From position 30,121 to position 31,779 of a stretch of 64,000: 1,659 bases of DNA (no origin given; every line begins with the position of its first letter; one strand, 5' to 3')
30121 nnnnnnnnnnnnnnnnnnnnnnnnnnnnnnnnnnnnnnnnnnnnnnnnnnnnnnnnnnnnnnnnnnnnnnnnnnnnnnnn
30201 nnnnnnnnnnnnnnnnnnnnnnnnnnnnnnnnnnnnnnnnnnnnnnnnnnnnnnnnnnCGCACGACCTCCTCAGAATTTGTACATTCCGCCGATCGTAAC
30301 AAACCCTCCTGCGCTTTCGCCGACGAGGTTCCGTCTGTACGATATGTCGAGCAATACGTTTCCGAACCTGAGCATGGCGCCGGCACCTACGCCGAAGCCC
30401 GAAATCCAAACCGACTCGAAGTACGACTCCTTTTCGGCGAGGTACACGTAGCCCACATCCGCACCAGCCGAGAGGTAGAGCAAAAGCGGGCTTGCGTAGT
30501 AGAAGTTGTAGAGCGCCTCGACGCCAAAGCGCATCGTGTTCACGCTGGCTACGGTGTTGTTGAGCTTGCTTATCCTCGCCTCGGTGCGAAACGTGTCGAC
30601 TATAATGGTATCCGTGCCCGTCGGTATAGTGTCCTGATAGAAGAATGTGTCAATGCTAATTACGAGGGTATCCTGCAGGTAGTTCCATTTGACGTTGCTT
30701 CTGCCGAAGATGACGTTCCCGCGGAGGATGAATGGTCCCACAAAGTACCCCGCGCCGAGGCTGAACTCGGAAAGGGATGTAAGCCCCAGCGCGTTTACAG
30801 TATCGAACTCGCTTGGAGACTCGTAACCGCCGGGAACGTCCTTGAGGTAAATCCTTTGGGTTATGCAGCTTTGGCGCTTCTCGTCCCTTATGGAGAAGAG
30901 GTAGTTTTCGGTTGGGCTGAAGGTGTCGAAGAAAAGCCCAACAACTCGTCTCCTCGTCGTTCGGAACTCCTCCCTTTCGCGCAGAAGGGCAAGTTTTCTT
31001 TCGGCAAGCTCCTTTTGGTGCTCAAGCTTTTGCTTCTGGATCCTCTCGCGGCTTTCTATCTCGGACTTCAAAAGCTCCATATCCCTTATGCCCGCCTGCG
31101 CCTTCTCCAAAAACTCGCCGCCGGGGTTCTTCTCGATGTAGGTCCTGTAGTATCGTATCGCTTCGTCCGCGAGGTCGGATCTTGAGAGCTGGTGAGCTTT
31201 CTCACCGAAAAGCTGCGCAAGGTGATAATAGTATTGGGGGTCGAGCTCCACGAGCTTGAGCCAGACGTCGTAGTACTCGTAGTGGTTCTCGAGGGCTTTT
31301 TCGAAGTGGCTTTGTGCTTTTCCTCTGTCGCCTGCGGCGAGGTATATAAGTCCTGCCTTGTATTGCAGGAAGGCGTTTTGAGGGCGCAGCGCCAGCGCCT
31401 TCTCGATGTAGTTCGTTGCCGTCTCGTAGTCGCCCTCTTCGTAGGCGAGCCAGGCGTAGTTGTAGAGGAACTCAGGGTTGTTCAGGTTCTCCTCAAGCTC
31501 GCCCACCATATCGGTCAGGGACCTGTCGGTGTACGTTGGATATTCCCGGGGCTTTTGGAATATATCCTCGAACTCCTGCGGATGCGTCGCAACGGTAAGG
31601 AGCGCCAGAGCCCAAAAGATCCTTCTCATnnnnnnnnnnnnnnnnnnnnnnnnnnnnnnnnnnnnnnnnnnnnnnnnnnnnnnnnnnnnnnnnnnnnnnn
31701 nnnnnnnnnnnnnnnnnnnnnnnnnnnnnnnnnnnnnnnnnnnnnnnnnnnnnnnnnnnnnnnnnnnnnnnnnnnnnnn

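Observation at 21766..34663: Ten-gene co-directional cluster coupling TldD/PmbA peptidases, a GT4 transferase, a PQQ lipoprotein, a 1010-aa T9SS cargo, two paralogous zinc-ribbon proteins, a TPR/beta-barrel OMP, a CPA antiporter and apgM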

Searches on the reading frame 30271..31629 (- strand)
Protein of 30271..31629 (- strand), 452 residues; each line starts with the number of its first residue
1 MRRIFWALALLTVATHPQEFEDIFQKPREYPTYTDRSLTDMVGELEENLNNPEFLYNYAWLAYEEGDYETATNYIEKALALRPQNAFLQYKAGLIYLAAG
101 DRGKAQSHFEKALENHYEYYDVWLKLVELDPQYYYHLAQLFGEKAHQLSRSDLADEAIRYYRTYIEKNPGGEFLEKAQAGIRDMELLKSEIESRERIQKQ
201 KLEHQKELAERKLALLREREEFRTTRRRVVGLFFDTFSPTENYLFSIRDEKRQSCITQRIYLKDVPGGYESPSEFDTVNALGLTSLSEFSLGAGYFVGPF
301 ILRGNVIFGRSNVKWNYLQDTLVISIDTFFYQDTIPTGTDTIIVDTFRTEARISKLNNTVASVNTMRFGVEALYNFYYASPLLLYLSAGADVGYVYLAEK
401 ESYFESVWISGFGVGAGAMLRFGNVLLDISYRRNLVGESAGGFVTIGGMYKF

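Call 3: search_protein_families(library=pfam, proteins=[window:30271-31629:-], max_evalue=0.01)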
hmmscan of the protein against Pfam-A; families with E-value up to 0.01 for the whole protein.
window:30271-31629:- (452 aa): 15 families
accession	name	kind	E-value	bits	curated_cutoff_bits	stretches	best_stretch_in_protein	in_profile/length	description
PF07719.23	TPR_2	-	1.4e-10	40.8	27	1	52-85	1-34/34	Tetratricopeptide repeat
PF13428.12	TPR_14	-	2.5e-09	37.3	23.5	1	88-129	3-44/44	Tetratricopeptide repeat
PF13432.12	TPR_16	-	1.9e-08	35.1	32.7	1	90-141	1-41/65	Tetratricopeptide repeat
PF13181.12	TPR_8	-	2.6e-07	30.7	25.7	1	53-85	2-34/34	Tetratricopeptide repeat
PF14559.12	TPR_19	-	1.1e-06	29.3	25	1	62-114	1-53/68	Tetratricopeptide repeat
PF13431.12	TPR_17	-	7e-06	26.4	24.4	0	50-71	11-32/34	Tetratricopeptide repeat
PF23300.3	HEAT_Nup120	-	1.4e-05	25.4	29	1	76-171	16-121/170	Nucleoporin Nup120, HEAT repeats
PF00515.34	TPR_1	-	2e-05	24.7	27.8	1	53-85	2-34/34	Tetratricopeptide repeat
PF13174.12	TPR_6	-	2.5e-05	25.1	26.3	0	89-116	3-30/33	Tetratricopeptide repeat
PF13424.12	TPR_12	-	3.9e-05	24.2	30.1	1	56-115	7-74/77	Tetratricopeptide repeat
PF13176.12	TPR_7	-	4.7e-05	23.6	27.9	0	59-85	6-32/36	Tetratricopeptide repeat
PF25062.1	ARM_TT21_N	-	0.00045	20.5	40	1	44-124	91-172/222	Tetratricopeptide repeat protein 21 N-terminal ARM repeat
PF13371.12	TPR_9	-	0.0024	18.3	35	0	62-115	5-58/73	Tetratricopeptide repeat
PF13414.12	TPR_11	-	0.0052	16.9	26.8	1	63-100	5-42/42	TPR repeat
PF13505.12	OMP_b-brl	-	0.0097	16.5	28.7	0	352-452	75-175/175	Outer membrane protein beta-barrel domain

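Call 4: search_protein_families(library=ncbifam, proteins=[window:30271-31629:-], max_evalue=0.01)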
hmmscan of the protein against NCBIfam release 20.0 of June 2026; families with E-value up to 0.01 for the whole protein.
window:30271-31629:- (452 aa): 12 families
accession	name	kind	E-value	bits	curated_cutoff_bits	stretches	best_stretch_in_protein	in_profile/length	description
TIGR02917.1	PEP_TPR_lipo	equivalog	1.1e-08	33.5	312.2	1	46-127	357-438/899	XrtA/PEP-CTERM system TPR-repeat protein PrsT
NF002725.1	PRK02603.1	equivalog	2.8e-06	27.4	143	1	45-137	64-157/173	photosystem I assembly protein Ycf3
TIGR02521.1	type_IV_pilW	equivalog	3.6e-06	26.7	154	1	63-122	42-171/234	type IV pilus biogenesis/stability protein PilW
NF040959.1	MamA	equivalog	3.7e-06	26.5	200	1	38-114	125-201/204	magnetosome protein MamA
NF047371.1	FlcA_CTERM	equivalog_domain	7.4e-06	24.7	300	1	46-117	467-538/646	periplasmic flagellar collar protein FlcA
TIGR00540.1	TPR_hemY_coli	hypoth_equivalog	2.2e-05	23.4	142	1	47-141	289-369/385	heme biosynthesis-associated TPR protein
NF008520.0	PRK11447.1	equivalog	6e-05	21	858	1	47-216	263-428/1157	cellulose synthase complex outer membrane protein BcsC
NF041522.1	TPR_sll0314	equivalog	9.4e-05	21.8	225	1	48-115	174-243/275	Sll0314/Alr1548 family TPR repeat-containing protein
NF047507.1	TPR_BatC_Lepto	exception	0.0002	20.9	175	1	51-116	57-126/214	TPR repeat-containing protein BatC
NF040561.1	PrimPol_Msp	equivalog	0.0021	16.7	200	1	64-221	3-137/515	CRISPR-associated primase-polymerase type A1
NF033762.1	social_mot_Tgl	equivalog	0.0057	16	225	1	48-132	27-114/252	social motility TPR repeat lipoprotein Tgl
TIGR02552.1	LcrH_SycD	equivalog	0.0096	15.6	104.8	0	50-115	50-115/136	SycD/LcrH family type III secretion system chaperone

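Call 9: find_encoding_contigs(protein=window:30271-31629:-, flank=10000, max_places=6)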
Protein window:30271-31629:- (452 aa): no gene with exactly this product is on record in the collection.

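Call 11: find_homologous_proteins(query=window:30271-31629:-)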
Query window:30271-31629:- (452 aa): 13 proteins with E <= 0.001 among 8000 candidates.
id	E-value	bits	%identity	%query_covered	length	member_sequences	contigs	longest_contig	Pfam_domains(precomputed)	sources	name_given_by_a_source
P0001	0.0e+0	1021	100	100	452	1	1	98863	PF14559.13,PF13431.13,PF23300.4,PF00515.35,PF13432.13,PF13428.13,PF13181.13,PF07719.24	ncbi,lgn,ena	-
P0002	4.0e-178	611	63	99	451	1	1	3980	PF14559.13,PF13431.13,PF13432.13,PF13428.13,PF13181.13,PF07719.24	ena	-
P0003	3.1e-175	602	60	100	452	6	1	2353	PF14559.13,PF13431.13,PF13432.13,PF13428.13,PF13181.13,PF07719.24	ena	-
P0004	9.6e-173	593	59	100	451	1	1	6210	PF14559.13,PF13432.13,PF13428.13,PF13181.13,PF07719.24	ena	-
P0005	6.6e-157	541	57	93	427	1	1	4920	PF13431.13,PF13428.13,PF13181.13,PF07719.24,PF13174.13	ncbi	-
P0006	1.9e-144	500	54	100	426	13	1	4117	PF13431.13,PF13424.13,PF13432.13,PF13428.13,PF13181.13,PF07719.24,PF13174.13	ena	-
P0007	1.6e-141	491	54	100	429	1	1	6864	PF14559.13,PF24575.2,PF13431.13,PF00515.35,PF13432.13,PF13428.13,PF13181.13,PF07719.24,PF13174.13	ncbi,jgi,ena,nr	ncbi:hypothetical protein DRQ33_02940 [bacterium]|nr:MAG: hypothetical protein DRQ33_02940 [bacteriu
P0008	4.5e-140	486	52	100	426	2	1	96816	PF14559.13,PF00515.35,PF13432.13,PF13428.13,PF13181.13,PF07719.24,PF13174.13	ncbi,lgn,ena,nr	ncbi:tetratricopeptide repeat protein [bacterium]|nr:tetratricopeptide repeat protein [bacterium]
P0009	1.0e-138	481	52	100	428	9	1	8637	PF14559.13,PF13431.13,PF23300.4,PF00515.35,PF13424.13,PF13432.13,PF13428.13,PF13181.13,PF07719.24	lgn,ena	-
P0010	3.3e-138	480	51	100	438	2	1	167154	PF13431.13,PF13181.13,PF07719.24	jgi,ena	-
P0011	2.4e-135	470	52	97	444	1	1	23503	PF14559.13,PF13431.13,PF00515.35,PF12895.14,PF13424.13,PF13432.13,PF13428.13,PF13181.13,PF07719.24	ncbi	-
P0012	1.5e-122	428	47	96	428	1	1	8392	PF13181.13,PF07719.24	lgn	-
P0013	8.2e-4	37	34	19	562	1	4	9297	PF25063.1,PF13431.13,PF23914.2,PF25060.1,PF25062.2,PF13414.13,PF13176.13,PF12569.15,PF13428.13,PF13374.13,PF07721.21,PF14559.13,PF24575.2,PF13371.13,PF00515.35,PF12895.14,PF13424.13,PF21033.5,PF13432.13,PF13181.13,PF07719.24,PF13174.13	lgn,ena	-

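Call 12: find_encoding_contigs(protein=P0008, flank=10000, max_places=3)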
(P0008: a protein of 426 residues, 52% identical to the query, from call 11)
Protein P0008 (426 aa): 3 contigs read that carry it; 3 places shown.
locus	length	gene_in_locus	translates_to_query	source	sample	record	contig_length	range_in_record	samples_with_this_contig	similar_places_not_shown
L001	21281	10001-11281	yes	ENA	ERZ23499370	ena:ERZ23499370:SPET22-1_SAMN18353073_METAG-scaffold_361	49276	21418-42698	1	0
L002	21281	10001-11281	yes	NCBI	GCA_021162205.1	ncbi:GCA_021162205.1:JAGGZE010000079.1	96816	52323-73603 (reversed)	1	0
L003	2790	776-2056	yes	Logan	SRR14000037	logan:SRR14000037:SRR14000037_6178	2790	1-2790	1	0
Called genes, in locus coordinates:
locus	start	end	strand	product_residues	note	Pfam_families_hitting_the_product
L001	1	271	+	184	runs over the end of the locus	PF00578:AhpC-TSA (weak), PF08534:Redoxin (weak), PF00085:Thioredoxin (faint)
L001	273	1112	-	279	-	PF00970:FAD_binding_6 (weak), PF00175:NAD_binding_1, PF10418:DHODB_Fe-S_bind (weak)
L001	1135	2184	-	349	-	PF12838:Fer4_7 (faint), PF17179:Fer4_22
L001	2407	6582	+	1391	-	PF08126:Propeptide_C25, PF01364:Peptidase_C25, PF13620:CarboxypepD_reg (faint), PF13715:CarbopepD_reg_2 (faint), PF18962:Por_Secre_tail (faint)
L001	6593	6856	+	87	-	PF04023:FeoA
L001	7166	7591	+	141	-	PF02662:FlpD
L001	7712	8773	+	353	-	PF13534:Fer4_17 (faint), PF00037:Fer4 (faint), PF13183:Fer4_8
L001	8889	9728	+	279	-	PF12686:DUF3800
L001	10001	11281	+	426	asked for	PF00515:TPR_1 (faint), PF07719:TPR_2 (faint), PF13174:TPR_6 (faint), PF13181:TPR_8 (faint), PF13428:TPR_14 (faint), PF13432:TPR_16 (faint), PF14559:TPR_19 (faint)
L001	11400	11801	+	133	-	-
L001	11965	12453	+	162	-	PF00710:Asparaginase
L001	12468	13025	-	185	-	PF02632:BioY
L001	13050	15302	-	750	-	PF13231:PMT_2, PF00515:TPR_1 (faint), PF13174:TPR_6 (faint), PF14559:TPR_19 (faint), PF24575:TPR_Slam (faint), PF07719:TPR_2 (weak), PF13181:TPR_8 (faint), PF13414:TPR_11, +7 more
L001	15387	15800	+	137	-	PF01894:YjbQ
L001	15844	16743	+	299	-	PF12686:DUF3800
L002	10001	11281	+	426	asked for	PF00515:TPR_1 (faint), PF07719:TPR_2 (faint), PF13174:TPR_6 (faint), PF13181:TPR_8 (faint), PF13428:TPR_14 (faint), PF13432:TPR_16 (faint), PF14559:TPR_19 (faint)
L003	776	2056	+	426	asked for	PF00515:TPR_1 (faint), PF07719:TPR_2 (faint), PF13174:TPR_6 (faint), PF13181:TPR_8 (faint), PF13428:TPR_14 (faint), PF13432:TPR_16 (faint), PF14559:TPR_19 (faint)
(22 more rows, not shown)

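Call 13: find_encoding_contigs(protein=P0010, flank=10000, max_places=3)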
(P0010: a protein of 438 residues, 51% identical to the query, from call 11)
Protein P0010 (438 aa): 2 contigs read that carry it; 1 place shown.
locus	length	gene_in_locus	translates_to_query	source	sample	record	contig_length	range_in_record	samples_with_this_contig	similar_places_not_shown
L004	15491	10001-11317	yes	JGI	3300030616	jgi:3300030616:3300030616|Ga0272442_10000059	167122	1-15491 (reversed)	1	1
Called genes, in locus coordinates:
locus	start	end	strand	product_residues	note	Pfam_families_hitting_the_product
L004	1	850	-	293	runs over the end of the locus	PF04187:Cofac_haem_bdg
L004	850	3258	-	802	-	PF02190:LON_substr_bdg, PF07724:AAA_2 (faint), PF00004:AAA, PF07728:AAA_5 (weak), PF22667:Lon_lid, PF05362:Lon_C, PF13541:ChlI (weak)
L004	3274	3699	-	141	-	PF00011:HSP20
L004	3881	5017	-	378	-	-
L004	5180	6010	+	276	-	PF10502:Peptidase_S26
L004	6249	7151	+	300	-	PF04468:PSP1, PF28472:PSP1_3rd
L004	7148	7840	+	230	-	PF01128:IspD, PF12804:NTP_transf_3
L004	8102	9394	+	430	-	PF00999:Na_H_Exchanger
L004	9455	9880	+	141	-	PF02662:FlpD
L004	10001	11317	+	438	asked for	PF07719:TPR_2 (faint), PF13181:TPR_8 (faint), PF13431:TPR_17 (faint)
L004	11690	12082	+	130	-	-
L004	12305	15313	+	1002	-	PF06119:NIDO (faint), PF18962:Por_Secre_tail (weak)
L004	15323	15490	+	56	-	?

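Call 14: find_encoding_contigs(protein=P0011, flank=10000, max_places=3)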
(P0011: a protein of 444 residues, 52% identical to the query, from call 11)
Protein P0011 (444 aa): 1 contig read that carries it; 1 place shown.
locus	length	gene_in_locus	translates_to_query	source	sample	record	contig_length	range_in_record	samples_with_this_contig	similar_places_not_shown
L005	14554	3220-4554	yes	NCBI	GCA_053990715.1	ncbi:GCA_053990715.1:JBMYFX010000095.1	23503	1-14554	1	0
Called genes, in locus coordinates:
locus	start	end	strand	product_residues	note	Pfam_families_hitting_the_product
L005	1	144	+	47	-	?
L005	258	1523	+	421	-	PF00999:Na_H_Exchanger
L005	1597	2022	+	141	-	PF02662:FlpD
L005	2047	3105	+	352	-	PF12838:Fer4_7 (faint), PF00037:Fer4 (faint), PF13183:Fer4_8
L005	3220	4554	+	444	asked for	PF12895:ANAPC3 (weak), PF00515:TPR_1 (faint), PF07719:TPR_2 (weak), PF13181:TPR_8 (faint), PF13424:TPR_12 (faint), PF13428:TPR_14 (faint), PF13432:TPR_16, PF14559:TPR_19 (weak), +1 more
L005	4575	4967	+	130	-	-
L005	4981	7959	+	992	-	PF06119:NIDO (weak)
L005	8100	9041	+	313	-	PF00696:AA_kinase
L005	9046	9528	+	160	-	-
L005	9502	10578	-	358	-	-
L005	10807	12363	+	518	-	PF13860:FlgD_ig, PF18962:Por_Secre_tail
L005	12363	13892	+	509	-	-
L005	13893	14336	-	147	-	PF06172:Cupin_5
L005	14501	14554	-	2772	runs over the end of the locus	-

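Call 16: find_related_loci(query=A1, collection=genome_contigs, flank=10000)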
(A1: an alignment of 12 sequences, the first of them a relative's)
Query A1 (452 aa) in genome_contigs; peptide patterns used: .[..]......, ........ (x = any residue, [..] = any of these).
162 stretches matched a pattern; 11 encode a relative of the query (tblastn E <= 1e-3); 11 distinct loci.
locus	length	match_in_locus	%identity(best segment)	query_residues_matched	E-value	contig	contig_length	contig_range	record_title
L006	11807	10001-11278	54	1-452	5e-160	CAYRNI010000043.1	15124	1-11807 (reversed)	MAG TPA_asm: uncultured bacterium isolate binchicken_co357_32 genome assembly, contig: NODE_1689_length_15124_cov_12.109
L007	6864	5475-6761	54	1-452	5e-159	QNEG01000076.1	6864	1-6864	MAG: bacterium isolate B30_G16 B30_Guay16_scaffold_10613, whole genome shotgun sequence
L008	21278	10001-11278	52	1-452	6e-156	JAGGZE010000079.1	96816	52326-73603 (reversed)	MAG: bacterium isolate AUK196 PB_MBMC_150_c_000000000124, whole genome shotgun sequence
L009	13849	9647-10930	52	1-452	6e-144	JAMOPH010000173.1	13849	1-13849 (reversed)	MAG: bacterium isolate 4559-240_metabat1_scaf2bin.028 4559-240_scaffold_2365_c1, whole genome shotgun sequence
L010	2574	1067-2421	62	1-452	6e-155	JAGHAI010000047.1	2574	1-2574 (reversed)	MAG: bacterium isolate AUK226 PB_MBMC_180_c_000000000038, whole genome shotgun sequence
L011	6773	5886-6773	47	19-333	1e-95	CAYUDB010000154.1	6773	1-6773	MAG TPA_asm: uncultured bacterium isolate SRP220891_co1_1 genome assembly, contig: NODE_22303_length_6773_cov_5.639923,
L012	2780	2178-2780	65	3-201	9e-84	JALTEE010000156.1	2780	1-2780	MAG: bacterium isolate S014_metabat2_scaf2bin.008 S014_NODE_25493_length_2780_cov_1.847343, whole genome shotgun sequenc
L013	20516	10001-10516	28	23-149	2e-6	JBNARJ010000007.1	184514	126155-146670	MAG: Candidatus Saccharicenans sp. isolate Kamch4316-2DMB-12 bin16.fa-7, whole genome shotgun sequence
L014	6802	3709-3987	30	34-126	2e-5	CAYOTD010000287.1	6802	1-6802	MAG TPA_asm: uncultured Solibacteraceae bacterium isolate SRP278314_co1_163 genome assembly, contig: NODE_14157_length_6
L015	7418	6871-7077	35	1-87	1e-5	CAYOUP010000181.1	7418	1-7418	MAG TPA_asm: uncultured Hyphomicrobiaceae bacterium isolate SRP214966_co2_326 genome assembly, contig: NODE_18764_length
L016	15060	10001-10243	36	35-115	1e-5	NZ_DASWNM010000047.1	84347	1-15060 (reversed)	MAG: Longimicrobium sp. isolate SMAG_U3414 k141_79083, whole genome shotgun sequence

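Call 18: find_encoding_contigs(protein=P0001, flank=2000, max_places=3)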
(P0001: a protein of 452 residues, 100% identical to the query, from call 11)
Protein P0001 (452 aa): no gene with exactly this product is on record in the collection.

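Call 31: predict_structure(alignment_id=A1)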
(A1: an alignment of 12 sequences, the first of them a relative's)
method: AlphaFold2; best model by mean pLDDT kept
length: 452 residues; sequences in the alignment: 12
mean_pLDDT: 84.0   pTM: 0.49
mean pLDDT of the five models: 84.0, 82.4, 82.4, 82.1, 80.0
residues with pLDDT >= 90: 263; 70-90: 109; 50-70: 34; < 50: 46
segments of 3 or more residues with pLDDT < 50: 1-3, 5-17, 319-330, 340-344, 346-355
pLDDT, mean of each block of 10 residues (from residue 1): 46 43 85 86 91 95 93 96 95 95 96 94 93 94 95 96 94 94 97 93 92 88 87 93 87 74 78 67 89 92 93 64 39 51 45 53 91 88 93 88 86 94 92 89 93 91
secondary structure, 60 per line:
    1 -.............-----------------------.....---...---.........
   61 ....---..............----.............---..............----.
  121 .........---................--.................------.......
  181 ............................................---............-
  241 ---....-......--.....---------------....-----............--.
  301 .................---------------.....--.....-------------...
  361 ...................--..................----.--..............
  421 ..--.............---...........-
elements in order: H2-14 H38-42 H52-64 H68-81 H86-98 H102-115 H120-129 H133-148 H151-167 H174-224 E228-239 E244-247 H249-254 E257-261 E277-280 E286-297 E300-317 E333-337 E340-344 E358-379 E382-399 E407-422 E425-437 E441-451
